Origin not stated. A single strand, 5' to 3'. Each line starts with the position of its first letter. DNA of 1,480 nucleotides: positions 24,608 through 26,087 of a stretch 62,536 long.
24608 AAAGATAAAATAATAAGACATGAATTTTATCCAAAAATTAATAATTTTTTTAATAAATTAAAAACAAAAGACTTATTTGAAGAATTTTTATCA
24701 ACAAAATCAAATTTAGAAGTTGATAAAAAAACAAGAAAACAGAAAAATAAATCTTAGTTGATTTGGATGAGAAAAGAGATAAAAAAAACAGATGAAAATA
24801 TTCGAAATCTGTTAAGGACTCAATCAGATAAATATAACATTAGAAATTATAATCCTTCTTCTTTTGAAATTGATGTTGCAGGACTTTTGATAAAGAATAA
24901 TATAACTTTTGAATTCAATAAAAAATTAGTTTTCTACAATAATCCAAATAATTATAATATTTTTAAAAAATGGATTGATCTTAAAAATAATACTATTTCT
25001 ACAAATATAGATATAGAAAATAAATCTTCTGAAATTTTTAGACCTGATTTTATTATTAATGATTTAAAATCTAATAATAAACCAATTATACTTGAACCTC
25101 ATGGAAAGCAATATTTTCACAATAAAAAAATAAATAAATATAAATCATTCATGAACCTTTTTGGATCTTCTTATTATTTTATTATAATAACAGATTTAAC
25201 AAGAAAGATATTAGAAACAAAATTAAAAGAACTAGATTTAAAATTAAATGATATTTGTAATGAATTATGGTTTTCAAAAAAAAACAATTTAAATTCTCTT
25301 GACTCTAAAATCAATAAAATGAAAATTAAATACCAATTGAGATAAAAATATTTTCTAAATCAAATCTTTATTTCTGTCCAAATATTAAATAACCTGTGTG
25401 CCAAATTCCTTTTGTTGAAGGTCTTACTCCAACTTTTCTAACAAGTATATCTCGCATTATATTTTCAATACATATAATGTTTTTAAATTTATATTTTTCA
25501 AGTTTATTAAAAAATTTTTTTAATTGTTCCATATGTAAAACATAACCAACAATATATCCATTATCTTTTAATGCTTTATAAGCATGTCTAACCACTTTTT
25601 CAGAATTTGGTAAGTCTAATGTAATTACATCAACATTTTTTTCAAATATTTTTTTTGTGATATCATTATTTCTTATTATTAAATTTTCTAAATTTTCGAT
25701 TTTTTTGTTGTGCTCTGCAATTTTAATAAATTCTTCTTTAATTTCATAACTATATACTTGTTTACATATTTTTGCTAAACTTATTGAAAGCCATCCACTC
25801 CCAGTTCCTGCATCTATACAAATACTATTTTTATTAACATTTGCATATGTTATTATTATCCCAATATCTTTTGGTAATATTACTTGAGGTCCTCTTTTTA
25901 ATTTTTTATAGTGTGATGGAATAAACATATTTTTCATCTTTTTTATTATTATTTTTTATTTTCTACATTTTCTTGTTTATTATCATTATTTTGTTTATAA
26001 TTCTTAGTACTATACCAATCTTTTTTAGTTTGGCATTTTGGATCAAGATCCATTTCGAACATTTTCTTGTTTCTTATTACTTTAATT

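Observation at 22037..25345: Unrecognised two-gene module: tandem metallophosphoesterase (dead copy + live copy + coiled coil) abutting a PD-(D/E)xK-like protein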

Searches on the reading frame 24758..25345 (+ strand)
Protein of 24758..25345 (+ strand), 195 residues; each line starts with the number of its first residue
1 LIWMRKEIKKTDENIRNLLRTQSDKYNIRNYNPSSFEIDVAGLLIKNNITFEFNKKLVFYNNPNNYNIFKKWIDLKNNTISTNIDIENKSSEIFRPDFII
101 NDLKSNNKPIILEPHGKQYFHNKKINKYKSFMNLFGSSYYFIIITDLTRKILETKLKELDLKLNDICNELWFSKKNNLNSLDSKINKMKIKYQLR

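Call 3: search_protein_families(library=pfam, proteins=[window:24758-25345:+], max_evalue=1)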
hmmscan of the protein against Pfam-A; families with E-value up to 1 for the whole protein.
window:24758-25345:+ (195 aa): 1 family
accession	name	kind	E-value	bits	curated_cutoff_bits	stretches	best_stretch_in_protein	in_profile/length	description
PF02342.23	TerD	-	0.0027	17.6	25.3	1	26-66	29-69/187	TerD domain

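Call 4: search_protein_families(library=ncbifam, proteins=[window:24758-25345:+], max_evalue=1)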
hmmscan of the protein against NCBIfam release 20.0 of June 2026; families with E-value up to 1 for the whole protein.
window:24758-25345:+ (195 aa): 0 families

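Call 7: search_solved_structures(query=window:24758-25345:+, max_evalue=10, show_alignments=2)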
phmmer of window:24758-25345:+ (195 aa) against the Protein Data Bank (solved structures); distinct sequences matched with E-value up to 10: 4.
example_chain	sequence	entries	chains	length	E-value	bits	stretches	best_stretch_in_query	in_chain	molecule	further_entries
7agj_A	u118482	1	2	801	0.014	18.4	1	80-158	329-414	Ribonucleoside-diphosphate reductase subunit alpha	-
4wz7_6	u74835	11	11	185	0.14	15.1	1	34-84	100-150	NADH-ubiquinone oxidoreductase chain 6 | ND6 SUBUNIT (NU6M) | Subunit NU6M of NADH:Ubiquinone Oxidoreductase (Complex I)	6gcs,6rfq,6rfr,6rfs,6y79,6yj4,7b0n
6h8k_6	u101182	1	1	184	0.16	14.9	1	34-84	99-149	NADH-ubiquinone oxidoreductase chain 6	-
6zbs_A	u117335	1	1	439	0.53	13.3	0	32-82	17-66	Beta ODAP Synthetase (BOS)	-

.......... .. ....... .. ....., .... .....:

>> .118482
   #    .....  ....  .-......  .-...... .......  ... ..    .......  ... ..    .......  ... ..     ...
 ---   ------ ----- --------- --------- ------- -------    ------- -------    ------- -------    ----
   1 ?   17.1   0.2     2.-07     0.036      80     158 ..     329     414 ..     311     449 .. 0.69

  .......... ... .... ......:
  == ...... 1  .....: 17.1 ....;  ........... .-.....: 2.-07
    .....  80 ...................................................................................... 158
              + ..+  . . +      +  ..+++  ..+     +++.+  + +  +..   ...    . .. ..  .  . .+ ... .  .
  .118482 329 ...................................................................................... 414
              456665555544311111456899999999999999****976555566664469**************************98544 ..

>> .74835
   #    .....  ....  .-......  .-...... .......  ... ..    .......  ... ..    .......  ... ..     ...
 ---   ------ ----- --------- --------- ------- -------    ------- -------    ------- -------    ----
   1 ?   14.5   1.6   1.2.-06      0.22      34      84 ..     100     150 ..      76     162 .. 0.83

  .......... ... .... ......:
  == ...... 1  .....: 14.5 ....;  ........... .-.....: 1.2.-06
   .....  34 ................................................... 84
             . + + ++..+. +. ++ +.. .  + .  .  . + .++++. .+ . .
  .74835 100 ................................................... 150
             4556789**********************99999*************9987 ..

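Call 10: find_homologous_proteins(query=window:24758-25345:+, max_evalue=0.01)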
Query window:24758-25345:+ (195 aa): 4 proteins with E <= 0.01 among 271 candidates.
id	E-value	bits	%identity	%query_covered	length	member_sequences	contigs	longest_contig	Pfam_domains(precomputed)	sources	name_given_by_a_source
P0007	2.4e-116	404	100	98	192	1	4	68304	PF27151.1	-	-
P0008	3.2e-88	312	80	98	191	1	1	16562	-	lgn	-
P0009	1.6e-46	176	54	92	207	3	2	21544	-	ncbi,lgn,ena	ncbi:MAG: hypothetical protein QXP35_02050 [Candidatus Micrarchaeaceae archaeon]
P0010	3.3e-33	133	46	88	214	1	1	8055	-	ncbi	-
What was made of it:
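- Closest known: PD-. Different: A precomputed Pfam label (PF27151.1, call 10) could not be interpreted with the library at hand.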

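Call 16: search_protein_families(library=pfam, alignment_id=A2, max_evalue=1)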
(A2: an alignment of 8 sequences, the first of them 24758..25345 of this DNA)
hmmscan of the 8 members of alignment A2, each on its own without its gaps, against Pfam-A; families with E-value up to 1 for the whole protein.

A. member 1, window:24758-25345:+ (195 aa): 1 family
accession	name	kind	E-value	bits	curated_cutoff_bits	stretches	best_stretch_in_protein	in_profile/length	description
PF02342.23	TerD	-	0.0027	17.6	25.3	1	26-66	29-69/187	TerD domain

B. families by the number of members that match (of 8 scanned): 2 families
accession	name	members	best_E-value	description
PF02342.23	TerD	1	0.0027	TerD domain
PF24627.1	PUMA_CC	1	0.3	PUMA coiled-coil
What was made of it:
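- On Vsr / DUF559 (PF03852, PF04480) specifically: No Pfam hit at E up to 1 for any of 8 homologues (call 16).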

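Call 29: search_protein_families(library=padloc, proteins=[window:24758-25345:+], max_evalue=1)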
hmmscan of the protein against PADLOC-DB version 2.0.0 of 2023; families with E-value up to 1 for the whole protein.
window:24758-25345:+ (195 aa): 0 families

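Call 30: search_protein_families(library=phrogs, proteins=[window:24758-25345:+], max_evalue=1)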
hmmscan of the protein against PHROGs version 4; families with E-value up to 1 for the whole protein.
window:24758-25345:+ (195 aa): 1 family
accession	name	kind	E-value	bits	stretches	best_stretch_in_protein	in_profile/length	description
phrog_9019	-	DNA, RNA and nucleotide metabolism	0.032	15.2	1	13-66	42-93/160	Holliday junction resolvase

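Call 36: find_homologous_proteins(query=A2, max_evalue=0.01)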
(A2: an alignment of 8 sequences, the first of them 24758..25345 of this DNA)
Query A2 (8 sequences) (195 aa, profile of the alignment): 8 proteins with E <= 0.01 among 3690 candidates.
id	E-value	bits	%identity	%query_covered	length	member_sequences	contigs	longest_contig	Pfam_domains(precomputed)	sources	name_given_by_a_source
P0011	1.2e-94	334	42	85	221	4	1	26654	-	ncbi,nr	ncbi:MAG: hypothetical protein M1331_00785 [Candidatus Marsarchaeota archaeon]|nr:hypothetical prote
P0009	3.9e-89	316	54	92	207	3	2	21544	-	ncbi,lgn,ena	ncbi:MAG: hypothetical protein QXP35_02050 [Candidatus Micrarchaeaceae archaeon]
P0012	2.2e-85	303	43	94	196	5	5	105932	-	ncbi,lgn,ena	-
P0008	1.7e-84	301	80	98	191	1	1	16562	-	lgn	-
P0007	1.4e-83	298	100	98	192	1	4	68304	PF27151.1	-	-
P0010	1.4e-83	298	46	88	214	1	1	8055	-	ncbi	-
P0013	1.2e-82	295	43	93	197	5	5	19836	-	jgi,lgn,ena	jgi:hypothetical protein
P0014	1.0e-16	79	46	41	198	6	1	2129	-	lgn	-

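Call 41: find_encoding_contigs(protein=P0014, flank=6000, max_places=4)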
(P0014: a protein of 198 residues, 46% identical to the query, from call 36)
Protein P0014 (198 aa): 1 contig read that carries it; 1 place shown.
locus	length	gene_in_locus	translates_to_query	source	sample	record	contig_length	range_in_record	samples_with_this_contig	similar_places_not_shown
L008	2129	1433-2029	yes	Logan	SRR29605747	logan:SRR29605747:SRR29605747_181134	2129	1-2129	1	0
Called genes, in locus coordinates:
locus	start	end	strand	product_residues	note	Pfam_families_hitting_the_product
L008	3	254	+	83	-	?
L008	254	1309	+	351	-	-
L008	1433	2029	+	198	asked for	-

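Call 42: find_encoding_contigs(protein=P0010, flank=6000, max_places=3)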
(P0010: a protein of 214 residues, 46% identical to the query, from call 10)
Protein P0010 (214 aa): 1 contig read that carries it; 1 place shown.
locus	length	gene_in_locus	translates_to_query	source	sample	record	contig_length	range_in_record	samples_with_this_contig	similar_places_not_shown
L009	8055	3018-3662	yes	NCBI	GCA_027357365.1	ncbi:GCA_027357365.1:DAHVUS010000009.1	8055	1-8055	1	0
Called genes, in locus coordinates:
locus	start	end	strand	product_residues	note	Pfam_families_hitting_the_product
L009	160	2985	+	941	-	PF00149:Metallophos (faint)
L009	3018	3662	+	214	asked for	-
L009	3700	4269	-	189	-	PF01135:PCMT (weak), PF08704:GCD14, PF13489:Methyltransf_23 (weak), PF05175:MTS (weak), PF02475:TRM5-TYW2_MTfase, PF13847:Methyltransf_31, PF08241:Methyltransf_11, PF13649:Methyltransf_25, +1 more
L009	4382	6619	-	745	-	PF01751:Toprim, PF01131:Topoisom_bac, PF01396:Zn_ribbon_Top1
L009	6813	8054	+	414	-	?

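Call 48: predict_structure(alignment_id=A3)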
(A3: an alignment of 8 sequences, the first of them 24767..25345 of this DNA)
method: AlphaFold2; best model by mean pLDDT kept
length: 192 residues; sequences in the alignment: 8
mean_pLDDT: 80.7   pTM: 0.77
mean pLDDT of the five models: 80.7, 80.5, 80.4, 78.8, 76.7
residues with pLDDT >= 90: 101; 70-90: 49; 50-70: 14; < 50: 28
segments of 3 or more residues with pLDDT < 50: 62-86
pLDDT, mean of each block of 10 residues (from residue 1): 61 93 86 92 93 77 39 34 53 92 93 87 93 94 93 96 95 82 87 46
secondary structure, 60 per line:
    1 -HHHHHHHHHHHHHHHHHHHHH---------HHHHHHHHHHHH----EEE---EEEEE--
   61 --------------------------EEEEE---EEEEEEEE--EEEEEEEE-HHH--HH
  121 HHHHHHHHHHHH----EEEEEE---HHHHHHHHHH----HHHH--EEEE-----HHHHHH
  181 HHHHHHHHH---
elements in order: H2-22 H32-43 E48-50 E54-58 E87-91 E95-102 E105-112 H119-132 E137-142 H146-155 H160-163 E166-169 H175-189
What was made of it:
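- On PD-(D/E)xK nuclease superfamily: small protein: AlphaFold2 pLDDT 80.7 and pTM 0.77 (call 48).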

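Call 52: fold_search(model_id=the predicted structure, library=pdb)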
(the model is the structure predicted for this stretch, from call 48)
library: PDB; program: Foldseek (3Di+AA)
matches with E <= 10: 701; with E <= 0.001: 0
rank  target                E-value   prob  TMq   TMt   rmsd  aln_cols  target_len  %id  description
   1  8q3z_A                4.0e-03  0.99  0.39  0.20   5.2       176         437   12  Crystal structure of cA4-bound Can2 from Thermoanaerobacter brockii (released 2023-11-22)
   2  8bao_B                4.3e-03  0.99  0.40  0.23   5.1       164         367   15  Dysgonamonadaceae bacterium CRISPR ancillary nuclease 2 (released 2022-11-30)
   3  1xmx                  5.2e-03  0.99  0.33  0.18   4.4       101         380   18  Crystal structure of protein VC1899 from Vibrio cholerae (released 2004-11-16)
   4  8q43_B                6.3e-03  0.98  0.40  0.21   5.0       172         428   13  Crystal structure of cA4-bound Can2 (E341A) in complex with oligo-C DNA (released 2023-11-22)
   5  8q43_A                8.1e-03  0.98  0.40  0.21   5.0       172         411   13  Crystal structure of cA4-bound Can2 (E341A) in complex with oligo-C DNA (released 2023-11-22)
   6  8q3y_A                8.7e-03  0.98  0.34  0.18   5.3       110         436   13  Crystal structure of apo Can2 from Thermoanaerobacter brockii (released 2023-11-22)
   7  8bao_A                8.7e-03  0.96  0.38  0.22   6.2       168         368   17  Dysgonamonadaceae bacterium CRISPR ancillary nuclease 2 (released 2022-11-30)
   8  8q44_A                9.3e-03  0.97  0.40  0.20   5.1       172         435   13  Crystal structure of cA4-bound Can2 (E364R) in complex with oligo-T DNA (released 2023-11-22)
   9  8q44_B                1.4e-02  0.93  0.31  0.16   4.8       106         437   15  Crystal structure of cA4-bound Can2 (E364R) in complex with oligo-T DNA (released 2023-11-22)
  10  8q42_A                1.5e-02  0.96  0.40  0.20   5.0       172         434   13  Crystal structure of cA4-bound Can2 (E341A) in complex with oligo-A DNA (released 2023-11-22)
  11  8q42_B                1.6e-02  0.93  0.32  0.16   4.9       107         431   15  Crystal structure of cA4-bound Can2 (E341A) in complex with oligo-A DNA (released 2023-11-22)
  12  9f9k_C                1.6e-02  0.84  0.29  0.30   8.3       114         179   11  Crystal structure of MUS81-EME1 bound by compound 15. (released 2024-07-03)
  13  4ic1_D                1.8e-02  0.96  0.33  0.31   4.0       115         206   16  Crystal structure of SSO0001 (released 2013-01-16)
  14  8q41_A                1.9e-02  0.96  0.40  0.21   5.0       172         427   13  Crystal structure of Can2 (E341A) bound to cA4 and TTTAAA ssDNA (released 2023-11-22)
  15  8q41_B                1.9e-02  0.92  0.32  0.17   4.8       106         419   15  Crystal structure of Can2 (E341A) bound to cA4 and TTTAAA ssDNA (released 2023-11-22)
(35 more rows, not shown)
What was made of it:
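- The Foldseek top hits are CRISPR-ancillary nucleases Can2 and Card1-like (call 52).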

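Call 84: find_related_loci(query=A3, collection=viral_contigs, flank=5000)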
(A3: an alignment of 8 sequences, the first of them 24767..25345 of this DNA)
Query A3 (192 aa) in viral_contigs; peptide patterns used: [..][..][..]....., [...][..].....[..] (x = any residue, [..] = any of these).
109 stretches matched a pattern, but none encodes a relative of the query by tblastn (E <= 1e-3).

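Call 85: find_related_loci(query=A3, collection=metagenome_contigs, flank=6000)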
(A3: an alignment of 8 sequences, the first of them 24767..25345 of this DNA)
Query A3 (192 aa) in metagenome_contigs; peptide patterns used: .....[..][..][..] (x = any residue, [..] = any of these).
85 stretches matched a pattern, but none encodes a relative of the query by tblastn (E <= 1e-3).
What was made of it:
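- Tried and rejected: The metagenome scan for the small protein found nothing (call 85).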

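Call 90: search_solved_structures(query=A3, max_evalue=10, show_alignments=3)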
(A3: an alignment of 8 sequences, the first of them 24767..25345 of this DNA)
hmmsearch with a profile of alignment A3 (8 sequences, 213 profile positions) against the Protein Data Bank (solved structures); distinct sequences matched with E-value up to 10: 4.
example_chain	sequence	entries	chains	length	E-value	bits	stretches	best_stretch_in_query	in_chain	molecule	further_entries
5ofo_C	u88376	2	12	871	0.12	15.1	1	46-153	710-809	Chaperone protein ClpB,ATP-dependent Clp protease ATP-binding subunit ClpA,Chaperone prote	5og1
7agj_A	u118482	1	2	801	0.39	13.5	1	63-154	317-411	Ribonucleoside-diphosphate reductase subunit alpha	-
9o0h_B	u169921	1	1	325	1.6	11.5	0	8-50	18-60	Transcription factor ETV6,Non-receptor tyrosine-protein kinase TNK1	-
5l0p_A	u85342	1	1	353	2.1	11.1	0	8-50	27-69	Transcription factor ETV6, Transcription factor ETV6, Transcription factor ETV6, Ferric up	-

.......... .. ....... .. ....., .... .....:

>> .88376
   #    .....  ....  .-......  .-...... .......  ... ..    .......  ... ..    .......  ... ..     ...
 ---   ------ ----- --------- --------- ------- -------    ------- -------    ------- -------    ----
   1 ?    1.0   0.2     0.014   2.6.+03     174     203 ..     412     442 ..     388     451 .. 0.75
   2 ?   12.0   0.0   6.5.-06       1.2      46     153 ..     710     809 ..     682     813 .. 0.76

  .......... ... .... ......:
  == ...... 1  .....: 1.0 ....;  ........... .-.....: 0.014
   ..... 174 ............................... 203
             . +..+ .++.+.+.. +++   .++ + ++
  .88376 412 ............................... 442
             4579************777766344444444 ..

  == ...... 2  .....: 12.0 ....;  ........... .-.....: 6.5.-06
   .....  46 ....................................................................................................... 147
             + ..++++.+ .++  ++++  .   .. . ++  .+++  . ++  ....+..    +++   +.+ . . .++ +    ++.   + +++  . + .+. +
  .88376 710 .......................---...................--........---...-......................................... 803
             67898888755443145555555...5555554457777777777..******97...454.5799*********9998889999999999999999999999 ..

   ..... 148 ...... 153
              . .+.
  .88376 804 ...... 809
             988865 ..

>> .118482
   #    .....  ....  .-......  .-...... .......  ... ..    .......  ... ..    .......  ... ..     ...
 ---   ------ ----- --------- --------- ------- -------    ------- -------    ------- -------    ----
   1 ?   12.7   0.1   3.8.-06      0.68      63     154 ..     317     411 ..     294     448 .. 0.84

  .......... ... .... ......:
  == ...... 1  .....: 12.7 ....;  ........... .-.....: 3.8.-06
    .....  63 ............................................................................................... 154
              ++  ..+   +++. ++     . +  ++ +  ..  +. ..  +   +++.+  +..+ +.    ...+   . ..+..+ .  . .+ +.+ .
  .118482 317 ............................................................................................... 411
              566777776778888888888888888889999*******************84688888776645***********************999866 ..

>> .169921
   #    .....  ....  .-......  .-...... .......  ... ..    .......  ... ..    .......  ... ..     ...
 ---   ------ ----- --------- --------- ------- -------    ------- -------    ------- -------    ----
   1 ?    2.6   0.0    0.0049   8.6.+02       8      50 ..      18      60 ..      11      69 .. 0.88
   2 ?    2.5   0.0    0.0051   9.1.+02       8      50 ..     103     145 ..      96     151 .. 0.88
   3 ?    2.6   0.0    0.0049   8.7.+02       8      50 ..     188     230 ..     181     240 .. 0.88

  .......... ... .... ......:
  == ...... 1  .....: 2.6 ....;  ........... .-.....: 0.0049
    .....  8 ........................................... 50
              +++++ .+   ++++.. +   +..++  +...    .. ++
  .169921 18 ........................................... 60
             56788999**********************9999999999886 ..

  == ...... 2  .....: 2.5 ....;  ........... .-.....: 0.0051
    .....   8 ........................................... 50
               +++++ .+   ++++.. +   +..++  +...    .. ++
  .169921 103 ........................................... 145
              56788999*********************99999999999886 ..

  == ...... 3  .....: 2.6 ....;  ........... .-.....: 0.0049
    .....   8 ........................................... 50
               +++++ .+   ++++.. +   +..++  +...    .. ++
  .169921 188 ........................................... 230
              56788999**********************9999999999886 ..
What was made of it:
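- Tried and rejected: The small-protein profile gave nothing meaningful (calls 7, 90).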

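Call 92: fold_search(model_id=the predicted structure, library=viral)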
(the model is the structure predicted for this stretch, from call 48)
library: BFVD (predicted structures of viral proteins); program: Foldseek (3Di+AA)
matches with E <= 10: 806; with E <= 0.001: 13
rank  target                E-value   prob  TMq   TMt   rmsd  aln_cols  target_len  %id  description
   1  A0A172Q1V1            2.4e-05  1.00  0.39  0.40   9.9       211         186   12  Uncharacterized protein [Escherichia phage MX01]
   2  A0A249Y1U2            1.9e-04  0.99  0.32  0.20  11.0       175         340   18  (no name in the UniProt tables at hand)
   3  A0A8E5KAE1            2.0e-04  1.00  0.32  0.14   8.4       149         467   17  (no name in the UniProt tables at hand)
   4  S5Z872                2.0e-04  1.00  0.33  0.20  10.4       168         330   18  Uncharacterized protein [Bacillus phage Troll]
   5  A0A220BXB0            3.4e-04  1.00  0.35  0.22   8.6       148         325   15  (no name in the UniProt tables at hand)
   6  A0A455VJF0            4.1e-04  1.00  0.35  0.23   8.2       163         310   18  (no name in the UniProt tables at hand)
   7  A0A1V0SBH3            4.7e-04  0.95  0.32  0.20  12.9       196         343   14  DUF2726 domain-containing protein [Catovirus CTV1]
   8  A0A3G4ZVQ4            5.7e-04  0.99  0.33  0.33  11.3       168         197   14  Uncharacterized protein [Faunusvirus sp.]
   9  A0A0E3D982            6.1e-04  0.98  0.35  0.23  12.1       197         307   16  Uncharacterized protein [Bacillus phage BCP8-2]
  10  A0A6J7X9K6            6.5e-04  1.00  0.35  0.23   9.5       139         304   19  Zinc finger C2H2-type [uncultured Caudovirales phage]
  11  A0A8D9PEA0            6.5e-04  1.00  0.35  0.36   8.8       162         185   17  Endonuclease Like Protein [Bacteriophage sp.]
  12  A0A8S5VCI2            9.6e-04  0.99  0.34  0.17  10.1       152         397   15  Restriction enzyme [Siphoviridae sp. ctDXu9]
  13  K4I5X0                9.6e-04  0.98  0.37  0.35  10.0       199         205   14  Uncharacterized protein [Salmonella phage STML-198]
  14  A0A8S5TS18            1.4e-03  0.99  0.36  0.19  13.7       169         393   11  Endonuclease-like protein [Siphoviridae sp. ctEw721]
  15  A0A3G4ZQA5            1.6e-03  0.97  0.34  0.14  11.2       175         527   13  DUF2726 domain-containing protein [Barrevirus sp.]
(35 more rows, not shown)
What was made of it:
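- On PD-(D/E)xK nuclease superfamily: small protein: The Foldseek lists are dominated by PD-(D/E)xK nucleases, with PDB E from 4e-3 at prob 0.99 and BFVD E from 2.4e-5 (calls 52, 92).
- Closest known: PD-. Same: The small protein's confident model matches these folds (prob 0.93-1.0; calls 52, 92).
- A confident model with PD-(D/E)xK matches (calls 48, 52, 92).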

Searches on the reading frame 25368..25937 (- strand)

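Call 3: search_protein_families(library=pfam, proteins=[window:25368-25937:-], max_evalue=1)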
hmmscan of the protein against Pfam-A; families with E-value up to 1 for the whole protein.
window:25368-25937:- (189 aa): 20 families
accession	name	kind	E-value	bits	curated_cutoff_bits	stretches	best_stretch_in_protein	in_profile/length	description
PF08704.16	GCD14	-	5.1e-21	75.9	26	1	15-171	19-184/247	tRNA methyltransferase complex GCD14 subunit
PF13847.12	Methyltransf_31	-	2.1e-12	47.4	27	1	36-153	3-130/145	Methyltransferase domain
PF08241.18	Methyltransf_11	-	2.3e-08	35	21.2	1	42-130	2-94/95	Methyltransferase domain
PF00398.26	RrnaAD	-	2.5e-08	33.8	24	1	27-103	21-95/263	Ribosomal RNA adenine dimethylase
PF06325.19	PrmA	-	4.6e-08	33.4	22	1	34-152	159-278/296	Ribosomal protein L11 methyltransferase (PrmA)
PF02475.24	TRM5-TYW2_MTfase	-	8.6e-08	32.7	28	1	33-150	33-156/164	TRM5/TYW2 methyltransferase domain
PF13649.12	Methyltransf_25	-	2.3e-07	31.9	27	1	41-127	2-97/97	Methyltransferase domain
PF05175.20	MTS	-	6.1e-07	29.7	23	1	35-110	30-107/170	Methyltransferase small domain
PF13489.12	Methyltransf_23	-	1.2e-05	25.6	27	1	35-130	21-115/164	Methyltransferase domain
PF03848.20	TehB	-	8.4e-05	22.5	20.4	1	32-106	26-100/193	Tellurite resistance protein TehB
PF09445.16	Methyltransf_15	-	0.00015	21.9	22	1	39-89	3-53/165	RNA cap guanine-N2 methyltransferase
PF01135.25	PCMT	-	0.00026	21.3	20.3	1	23-134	60-174/210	Protein-L-isoaspartate(D-aspartate) O-methyltransferase (PCMT)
PF01728.25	FtsJ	-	0.00037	20.9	24.1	1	32-115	17-108/181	FtsJ-like methyltransferase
PF08242.18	Methyltransf_12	-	0.00038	21.6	30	1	42-129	2-98/98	Methyltransferase domain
PF12847.13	Methyltransf_18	-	0.00071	20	27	1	32-106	10-87/151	Methyltransferase domain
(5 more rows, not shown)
